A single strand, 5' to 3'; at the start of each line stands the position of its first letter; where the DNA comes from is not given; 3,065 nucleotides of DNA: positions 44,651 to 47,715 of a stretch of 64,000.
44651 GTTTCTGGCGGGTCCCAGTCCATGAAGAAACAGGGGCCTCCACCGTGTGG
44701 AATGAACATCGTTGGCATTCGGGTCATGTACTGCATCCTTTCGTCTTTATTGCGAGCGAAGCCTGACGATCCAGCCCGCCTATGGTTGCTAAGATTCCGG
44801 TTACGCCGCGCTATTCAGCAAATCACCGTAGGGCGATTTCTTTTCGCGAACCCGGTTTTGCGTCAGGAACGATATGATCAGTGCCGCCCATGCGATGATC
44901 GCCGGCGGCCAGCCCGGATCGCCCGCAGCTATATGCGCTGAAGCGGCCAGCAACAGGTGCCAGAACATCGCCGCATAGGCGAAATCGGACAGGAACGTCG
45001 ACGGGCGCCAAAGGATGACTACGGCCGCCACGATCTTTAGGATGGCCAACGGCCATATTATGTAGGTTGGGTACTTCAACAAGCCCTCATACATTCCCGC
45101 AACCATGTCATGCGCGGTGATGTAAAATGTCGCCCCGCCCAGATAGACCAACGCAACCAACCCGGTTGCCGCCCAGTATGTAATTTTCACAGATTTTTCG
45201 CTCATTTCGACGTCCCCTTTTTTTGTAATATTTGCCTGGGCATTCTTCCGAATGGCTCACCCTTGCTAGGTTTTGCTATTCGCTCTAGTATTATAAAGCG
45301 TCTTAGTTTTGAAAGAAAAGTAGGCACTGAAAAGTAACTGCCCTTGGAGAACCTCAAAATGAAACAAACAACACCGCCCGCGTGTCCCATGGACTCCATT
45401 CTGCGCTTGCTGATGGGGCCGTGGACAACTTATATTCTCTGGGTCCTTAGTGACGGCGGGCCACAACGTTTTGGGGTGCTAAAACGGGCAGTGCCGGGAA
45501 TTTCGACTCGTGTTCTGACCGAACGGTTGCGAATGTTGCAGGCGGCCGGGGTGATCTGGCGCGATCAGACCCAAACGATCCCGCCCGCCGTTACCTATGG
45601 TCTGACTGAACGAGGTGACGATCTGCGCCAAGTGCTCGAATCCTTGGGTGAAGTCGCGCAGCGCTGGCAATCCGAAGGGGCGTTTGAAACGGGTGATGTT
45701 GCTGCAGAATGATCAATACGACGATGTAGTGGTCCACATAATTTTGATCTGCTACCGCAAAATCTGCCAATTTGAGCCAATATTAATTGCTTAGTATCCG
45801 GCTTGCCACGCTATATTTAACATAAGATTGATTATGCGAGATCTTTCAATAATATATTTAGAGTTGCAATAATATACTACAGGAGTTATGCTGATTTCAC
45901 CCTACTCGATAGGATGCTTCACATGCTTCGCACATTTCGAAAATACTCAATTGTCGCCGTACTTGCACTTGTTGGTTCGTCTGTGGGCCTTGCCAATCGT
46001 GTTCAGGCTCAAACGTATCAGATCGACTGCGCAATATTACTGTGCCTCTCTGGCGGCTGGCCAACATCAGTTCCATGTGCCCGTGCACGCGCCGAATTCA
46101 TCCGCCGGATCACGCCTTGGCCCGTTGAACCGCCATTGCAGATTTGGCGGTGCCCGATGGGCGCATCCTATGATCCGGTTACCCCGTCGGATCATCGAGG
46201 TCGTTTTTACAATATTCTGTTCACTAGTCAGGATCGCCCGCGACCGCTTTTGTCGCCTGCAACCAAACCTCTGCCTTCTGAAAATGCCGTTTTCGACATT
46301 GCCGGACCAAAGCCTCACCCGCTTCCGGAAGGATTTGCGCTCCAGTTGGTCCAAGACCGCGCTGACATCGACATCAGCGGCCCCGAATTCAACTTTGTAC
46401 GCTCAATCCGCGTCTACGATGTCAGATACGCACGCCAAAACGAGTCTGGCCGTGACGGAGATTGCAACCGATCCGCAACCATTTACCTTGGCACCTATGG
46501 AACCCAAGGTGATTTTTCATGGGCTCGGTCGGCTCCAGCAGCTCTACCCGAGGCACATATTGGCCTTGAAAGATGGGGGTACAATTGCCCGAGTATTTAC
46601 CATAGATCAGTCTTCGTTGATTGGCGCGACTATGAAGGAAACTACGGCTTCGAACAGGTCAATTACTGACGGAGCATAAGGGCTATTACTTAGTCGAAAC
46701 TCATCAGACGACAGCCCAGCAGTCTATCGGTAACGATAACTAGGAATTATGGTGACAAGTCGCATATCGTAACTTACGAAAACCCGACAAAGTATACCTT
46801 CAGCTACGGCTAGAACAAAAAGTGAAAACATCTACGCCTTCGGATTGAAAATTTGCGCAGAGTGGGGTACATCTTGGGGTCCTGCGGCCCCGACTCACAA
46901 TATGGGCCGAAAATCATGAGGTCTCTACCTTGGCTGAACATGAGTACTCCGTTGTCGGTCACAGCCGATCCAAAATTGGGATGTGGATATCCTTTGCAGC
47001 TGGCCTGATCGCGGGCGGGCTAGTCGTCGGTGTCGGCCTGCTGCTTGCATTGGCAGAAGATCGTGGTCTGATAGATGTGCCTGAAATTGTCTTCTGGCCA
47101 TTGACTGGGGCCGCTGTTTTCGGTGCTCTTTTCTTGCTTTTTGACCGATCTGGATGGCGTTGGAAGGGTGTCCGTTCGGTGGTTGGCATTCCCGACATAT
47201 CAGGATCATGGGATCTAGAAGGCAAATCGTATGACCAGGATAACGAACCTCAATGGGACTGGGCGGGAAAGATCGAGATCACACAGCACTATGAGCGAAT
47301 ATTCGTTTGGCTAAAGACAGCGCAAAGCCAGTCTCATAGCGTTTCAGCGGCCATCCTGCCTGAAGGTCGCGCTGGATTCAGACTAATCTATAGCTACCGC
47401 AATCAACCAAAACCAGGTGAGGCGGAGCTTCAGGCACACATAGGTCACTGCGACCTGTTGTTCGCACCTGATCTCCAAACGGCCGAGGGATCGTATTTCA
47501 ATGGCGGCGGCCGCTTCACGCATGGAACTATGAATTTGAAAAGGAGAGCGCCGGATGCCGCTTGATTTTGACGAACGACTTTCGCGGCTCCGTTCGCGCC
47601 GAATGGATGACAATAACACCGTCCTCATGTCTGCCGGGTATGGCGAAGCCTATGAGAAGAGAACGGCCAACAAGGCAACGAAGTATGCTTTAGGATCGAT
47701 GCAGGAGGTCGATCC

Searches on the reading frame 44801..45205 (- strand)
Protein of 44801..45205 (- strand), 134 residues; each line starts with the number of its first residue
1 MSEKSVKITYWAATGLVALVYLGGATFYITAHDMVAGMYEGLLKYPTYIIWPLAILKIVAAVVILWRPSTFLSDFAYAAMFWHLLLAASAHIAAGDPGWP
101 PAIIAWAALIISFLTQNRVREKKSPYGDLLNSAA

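Call 25: search_protein_families(library=pfam, proteins=[window:44801-45205:-], max_evalue=0.001)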
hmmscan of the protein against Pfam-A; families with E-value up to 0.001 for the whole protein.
window:44801-45205:- (134 aa): 1 family
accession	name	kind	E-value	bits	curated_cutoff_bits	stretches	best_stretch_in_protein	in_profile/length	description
PF13564.11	DoxX_2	-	1.3e-06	28.9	26.3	1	13-110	2-100/103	DoxX-like family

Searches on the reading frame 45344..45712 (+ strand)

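Call 25: search_protein_families(library=pfam, proteins=[window:45344-45712:+], max_evalue=0.001)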
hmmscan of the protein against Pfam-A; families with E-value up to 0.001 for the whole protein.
window:45344-45712:+ (122 aa): 1 family
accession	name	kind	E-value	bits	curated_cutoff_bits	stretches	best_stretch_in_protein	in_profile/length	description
PF01638.23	HxlR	-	4.5e-23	81.4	20.8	1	23-111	2-89/91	HxlR-like helix-turn-helix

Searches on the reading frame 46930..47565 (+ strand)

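Call 4: search_protein_families(library=pfam, proteins=[window:46930-47565:+], max_evalue=1)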
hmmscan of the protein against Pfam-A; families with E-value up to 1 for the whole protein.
window:46930-47565:+ (211 aa): 2 families
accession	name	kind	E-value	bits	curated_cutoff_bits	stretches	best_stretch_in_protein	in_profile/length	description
PF18153.7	Cap15_CD_rec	-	3.1e-32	111.9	31.2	1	87-205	3-122/122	Cap15, cyclic dinucleotide receptor domain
PF23471.1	Cap15_TM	-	0.0011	20.1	28.2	1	15-76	2-58/59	Cap15, TM helices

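Call 5: search_protein_families(library=padloc, proteins=[window:46930-47565:+], max_evalue=1)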
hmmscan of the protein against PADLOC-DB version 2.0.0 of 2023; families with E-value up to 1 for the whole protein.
window:46930-47565:+ (211 aa): 13 families
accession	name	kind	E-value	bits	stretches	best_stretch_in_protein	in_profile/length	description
PDLC00686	Effector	-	3.3e-75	250.2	1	1-206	1-207/209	2TM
PDLC00703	Effector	-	3.8e-32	109.6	1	61-207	47-197/204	2TM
PDLC00705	Effector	-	1.8e-28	97.8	1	4-206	2-200/203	2TM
PDLC00702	Effector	-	5.6e-24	82.6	1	59-207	44-197/211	2TM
PDLC00694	Effector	-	2.9e-19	67.4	1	60-208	38-192/208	2TM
PDLC00697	Effector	-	3.1e-19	67.3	1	61-206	43-205/207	2TM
PDLC00673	Effector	-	1.5e-16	58.4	1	62-204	43-190/214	2TM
PDLC00708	Effector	-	3.6e-14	50.7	1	67-204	60-190/191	2TM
PDLC00704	Effector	-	2.4e-10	38.3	1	68-208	54-203/207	2TM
PDLC00714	Effector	-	5e-08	30.7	1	84-206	69-193/200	2TM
PDLC00671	Effector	-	6.5e-07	27.4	1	84-205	74-221/223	2TM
PDLC00683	Effector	-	4.3e-05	21.3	1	56-206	36-180/185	2TM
PDLC00669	Effector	-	0.0004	18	1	63-190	42-180/206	2TM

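Call 6: search_protein_families(library=ncbifam, proteins=[window:46930-47565:+], max_evalue=1)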
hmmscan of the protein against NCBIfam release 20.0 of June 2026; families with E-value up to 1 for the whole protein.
window:46930-47565:+ (211 aa): 1 family
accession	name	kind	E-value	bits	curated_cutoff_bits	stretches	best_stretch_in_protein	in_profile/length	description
NF047765.1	LIC_13387_fam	subfamily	0.074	12.7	33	1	1-66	39-104/131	LIC_13387 family protein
